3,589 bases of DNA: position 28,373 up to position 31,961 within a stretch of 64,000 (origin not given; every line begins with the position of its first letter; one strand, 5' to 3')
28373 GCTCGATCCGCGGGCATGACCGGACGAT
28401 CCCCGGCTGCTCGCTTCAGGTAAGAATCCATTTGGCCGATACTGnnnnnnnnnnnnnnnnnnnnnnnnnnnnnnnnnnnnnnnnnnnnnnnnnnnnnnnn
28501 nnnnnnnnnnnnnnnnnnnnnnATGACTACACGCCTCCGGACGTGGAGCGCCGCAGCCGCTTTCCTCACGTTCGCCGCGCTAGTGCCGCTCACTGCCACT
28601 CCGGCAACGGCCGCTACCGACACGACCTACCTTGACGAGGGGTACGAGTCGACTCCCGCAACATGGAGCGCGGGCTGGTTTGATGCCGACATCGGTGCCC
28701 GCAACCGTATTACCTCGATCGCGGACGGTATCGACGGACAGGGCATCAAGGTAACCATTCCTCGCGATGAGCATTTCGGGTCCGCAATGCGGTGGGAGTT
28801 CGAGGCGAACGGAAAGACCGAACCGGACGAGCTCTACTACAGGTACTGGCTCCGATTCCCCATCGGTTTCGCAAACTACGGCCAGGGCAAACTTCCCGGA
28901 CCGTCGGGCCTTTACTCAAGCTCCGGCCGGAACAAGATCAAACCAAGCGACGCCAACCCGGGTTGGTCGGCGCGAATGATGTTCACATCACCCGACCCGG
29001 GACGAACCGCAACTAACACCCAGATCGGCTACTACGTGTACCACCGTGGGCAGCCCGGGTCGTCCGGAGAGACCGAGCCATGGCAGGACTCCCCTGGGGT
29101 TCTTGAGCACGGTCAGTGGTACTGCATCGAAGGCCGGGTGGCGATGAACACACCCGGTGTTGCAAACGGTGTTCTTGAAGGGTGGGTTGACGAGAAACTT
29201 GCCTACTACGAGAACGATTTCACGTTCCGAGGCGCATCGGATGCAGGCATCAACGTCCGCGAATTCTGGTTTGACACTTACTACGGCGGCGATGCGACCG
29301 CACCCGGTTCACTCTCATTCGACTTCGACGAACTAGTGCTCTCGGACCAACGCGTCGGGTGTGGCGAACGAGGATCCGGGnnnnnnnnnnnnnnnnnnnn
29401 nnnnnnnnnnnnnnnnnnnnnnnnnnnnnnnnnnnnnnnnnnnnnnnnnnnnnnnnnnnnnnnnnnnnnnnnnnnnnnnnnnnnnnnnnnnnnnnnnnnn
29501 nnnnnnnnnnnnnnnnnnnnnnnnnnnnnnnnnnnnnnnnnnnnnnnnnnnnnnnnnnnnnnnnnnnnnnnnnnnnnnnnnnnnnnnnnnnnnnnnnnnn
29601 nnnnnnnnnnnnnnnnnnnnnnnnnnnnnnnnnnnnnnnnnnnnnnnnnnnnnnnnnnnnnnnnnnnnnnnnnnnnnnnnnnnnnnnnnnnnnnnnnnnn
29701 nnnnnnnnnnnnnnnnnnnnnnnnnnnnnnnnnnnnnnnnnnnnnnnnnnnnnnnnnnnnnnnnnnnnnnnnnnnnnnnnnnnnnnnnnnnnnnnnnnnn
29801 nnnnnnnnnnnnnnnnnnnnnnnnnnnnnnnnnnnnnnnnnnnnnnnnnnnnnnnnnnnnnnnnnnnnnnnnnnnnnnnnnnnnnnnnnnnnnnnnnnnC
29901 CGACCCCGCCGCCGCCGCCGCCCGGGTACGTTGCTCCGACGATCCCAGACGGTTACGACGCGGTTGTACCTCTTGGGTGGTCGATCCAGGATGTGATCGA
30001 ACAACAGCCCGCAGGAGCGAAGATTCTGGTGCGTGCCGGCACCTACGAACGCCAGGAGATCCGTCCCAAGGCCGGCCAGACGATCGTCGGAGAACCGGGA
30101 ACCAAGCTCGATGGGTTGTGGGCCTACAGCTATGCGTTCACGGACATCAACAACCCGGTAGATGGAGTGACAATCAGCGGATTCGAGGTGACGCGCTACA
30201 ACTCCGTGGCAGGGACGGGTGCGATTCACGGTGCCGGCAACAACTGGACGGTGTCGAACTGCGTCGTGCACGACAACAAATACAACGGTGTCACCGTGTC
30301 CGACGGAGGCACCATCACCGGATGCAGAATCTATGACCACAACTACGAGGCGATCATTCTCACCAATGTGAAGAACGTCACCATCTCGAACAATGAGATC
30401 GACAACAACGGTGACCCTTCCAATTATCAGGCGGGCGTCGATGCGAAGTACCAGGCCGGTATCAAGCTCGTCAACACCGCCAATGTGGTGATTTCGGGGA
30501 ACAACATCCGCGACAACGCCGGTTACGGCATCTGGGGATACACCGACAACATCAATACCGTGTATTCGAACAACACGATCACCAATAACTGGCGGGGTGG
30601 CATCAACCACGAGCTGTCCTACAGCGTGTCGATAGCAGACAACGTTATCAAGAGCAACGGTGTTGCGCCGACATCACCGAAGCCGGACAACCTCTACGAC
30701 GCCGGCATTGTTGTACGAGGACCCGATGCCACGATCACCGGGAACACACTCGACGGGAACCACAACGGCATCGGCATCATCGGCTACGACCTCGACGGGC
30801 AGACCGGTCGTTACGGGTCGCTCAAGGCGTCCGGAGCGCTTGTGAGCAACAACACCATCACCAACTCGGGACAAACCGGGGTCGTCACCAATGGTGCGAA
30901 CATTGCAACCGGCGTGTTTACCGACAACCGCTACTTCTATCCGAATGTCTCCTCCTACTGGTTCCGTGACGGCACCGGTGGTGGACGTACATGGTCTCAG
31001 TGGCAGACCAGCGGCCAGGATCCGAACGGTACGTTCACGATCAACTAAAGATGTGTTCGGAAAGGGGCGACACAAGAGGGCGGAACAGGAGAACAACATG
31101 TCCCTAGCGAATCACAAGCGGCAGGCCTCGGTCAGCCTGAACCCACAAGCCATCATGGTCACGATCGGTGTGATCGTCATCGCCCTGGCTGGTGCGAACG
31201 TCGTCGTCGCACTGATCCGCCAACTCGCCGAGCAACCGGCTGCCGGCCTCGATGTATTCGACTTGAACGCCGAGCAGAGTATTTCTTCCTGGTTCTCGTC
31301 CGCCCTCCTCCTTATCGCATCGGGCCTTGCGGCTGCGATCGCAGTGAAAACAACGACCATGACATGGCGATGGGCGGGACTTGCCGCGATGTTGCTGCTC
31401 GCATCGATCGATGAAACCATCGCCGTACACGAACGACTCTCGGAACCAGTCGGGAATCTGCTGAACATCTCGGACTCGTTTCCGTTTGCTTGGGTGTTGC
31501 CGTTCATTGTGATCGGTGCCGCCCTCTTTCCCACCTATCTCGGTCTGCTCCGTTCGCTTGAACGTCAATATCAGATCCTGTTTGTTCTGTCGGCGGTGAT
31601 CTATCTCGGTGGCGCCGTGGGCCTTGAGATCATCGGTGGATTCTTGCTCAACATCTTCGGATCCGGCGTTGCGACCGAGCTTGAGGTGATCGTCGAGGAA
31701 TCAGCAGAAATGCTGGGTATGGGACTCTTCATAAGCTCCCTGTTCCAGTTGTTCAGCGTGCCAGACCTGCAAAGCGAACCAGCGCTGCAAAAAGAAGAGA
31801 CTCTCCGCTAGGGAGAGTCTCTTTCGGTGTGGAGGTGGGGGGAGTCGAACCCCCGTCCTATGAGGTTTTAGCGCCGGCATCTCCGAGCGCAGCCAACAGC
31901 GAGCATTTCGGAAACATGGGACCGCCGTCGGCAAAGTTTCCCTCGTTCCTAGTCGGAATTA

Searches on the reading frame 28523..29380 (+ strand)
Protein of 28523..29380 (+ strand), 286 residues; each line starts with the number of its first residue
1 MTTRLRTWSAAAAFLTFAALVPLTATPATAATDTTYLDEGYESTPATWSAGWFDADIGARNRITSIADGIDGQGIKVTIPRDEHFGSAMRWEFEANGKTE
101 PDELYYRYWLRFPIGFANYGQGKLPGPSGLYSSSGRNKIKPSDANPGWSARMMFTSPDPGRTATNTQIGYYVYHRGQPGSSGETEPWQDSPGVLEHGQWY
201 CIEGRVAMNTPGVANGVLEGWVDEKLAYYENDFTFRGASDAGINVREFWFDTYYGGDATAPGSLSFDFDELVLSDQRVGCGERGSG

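Call 45: search_protein_families(library=pfam, proteins=[window:28523-29380:+], max_evalue=10)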
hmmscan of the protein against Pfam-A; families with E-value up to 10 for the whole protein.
window:28523-29380:+ (286 aa): 1 family
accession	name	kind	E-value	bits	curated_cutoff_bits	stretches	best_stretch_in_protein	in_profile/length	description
PF21294.4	Polysacc_lyase_14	-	2.9e-15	57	27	1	95-258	35-199/215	Polysaccharide lyase 14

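Call 77: search_solved_structures(query=window:28523-29380:+, max_evalue=0.1)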
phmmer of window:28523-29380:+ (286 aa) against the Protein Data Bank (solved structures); distinct sequences matched with E-value up to 0.1: 0.

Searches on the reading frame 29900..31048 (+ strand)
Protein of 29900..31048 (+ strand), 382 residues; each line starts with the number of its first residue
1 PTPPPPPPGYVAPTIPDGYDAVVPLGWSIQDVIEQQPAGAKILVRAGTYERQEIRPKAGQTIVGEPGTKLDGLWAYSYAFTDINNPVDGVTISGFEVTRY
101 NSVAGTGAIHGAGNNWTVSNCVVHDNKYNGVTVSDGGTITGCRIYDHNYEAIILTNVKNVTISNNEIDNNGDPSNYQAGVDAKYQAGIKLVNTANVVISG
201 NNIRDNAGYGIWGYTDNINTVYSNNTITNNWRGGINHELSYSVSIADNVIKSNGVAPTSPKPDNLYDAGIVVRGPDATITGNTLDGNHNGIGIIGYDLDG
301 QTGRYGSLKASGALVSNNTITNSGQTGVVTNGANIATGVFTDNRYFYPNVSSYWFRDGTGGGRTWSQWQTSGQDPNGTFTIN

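Call 45: search_protein_families(library=pfam, proteins=[window:29900-31048:+], max_evalue=10)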
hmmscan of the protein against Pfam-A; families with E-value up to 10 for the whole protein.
window:29900-31048:+ (382 aa): 2 families
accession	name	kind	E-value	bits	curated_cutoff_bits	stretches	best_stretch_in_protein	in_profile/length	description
PF13229.12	Beta_helix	-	2.9e-22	79.4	25.9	2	109-283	3-157/158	Right handed beta helix region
PF05048.19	NosD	-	2.1e-09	37.6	23.6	2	184-332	59-182/212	Periplasmic copper-binding protein (NosD)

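Call 78: search_solved_structures(query=window:29900-31045:+, max_evalue=0.1)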
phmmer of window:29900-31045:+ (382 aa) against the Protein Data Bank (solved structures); distinct sequences matched with E-value up to 0.1: 2.
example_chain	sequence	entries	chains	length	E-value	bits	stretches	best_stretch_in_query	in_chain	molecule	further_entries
9ocl_L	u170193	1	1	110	0.0027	20.1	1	172-226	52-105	10D2 Light Chain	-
6xkp_L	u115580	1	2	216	0.091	15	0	174-227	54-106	CV07-270 Light Chain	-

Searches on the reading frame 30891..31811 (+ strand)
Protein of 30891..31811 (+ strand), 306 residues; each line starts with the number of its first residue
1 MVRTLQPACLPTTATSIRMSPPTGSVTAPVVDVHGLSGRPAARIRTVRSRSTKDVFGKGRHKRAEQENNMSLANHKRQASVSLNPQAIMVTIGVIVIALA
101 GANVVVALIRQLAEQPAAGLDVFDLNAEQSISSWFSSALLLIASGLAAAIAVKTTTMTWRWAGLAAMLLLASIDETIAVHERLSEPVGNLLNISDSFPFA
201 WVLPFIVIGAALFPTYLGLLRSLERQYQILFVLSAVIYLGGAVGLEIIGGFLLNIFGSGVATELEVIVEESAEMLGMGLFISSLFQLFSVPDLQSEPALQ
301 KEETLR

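Call 20: search_protein_families(library=pfam, proteins=[window:30891-31811:+], max_evalue=0.001)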
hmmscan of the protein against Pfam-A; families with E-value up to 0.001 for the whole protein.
window:30891-31811:+ (306 aa): 0 families

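Call 45: search_protein_families(library=pfam, proteins=[window:30891-31811:+], max_evalue=10)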
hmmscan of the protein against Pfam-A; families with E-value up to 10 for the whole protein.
window:30891-31811:+ (306 aa): 2 families
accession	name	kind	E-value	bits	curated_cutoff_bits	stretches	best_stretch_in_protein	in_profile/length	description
PF00420.29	Oxidored_q2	-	0.013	15.7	26.1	2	163-231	48-86/95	NADH-ubiquinone/plastoquinone oxidoreductase chain 4L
PF08592.16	Anthrone_oxy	-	2.9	8.6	27.3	1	136-181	13-59/106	Anthrone oxygenase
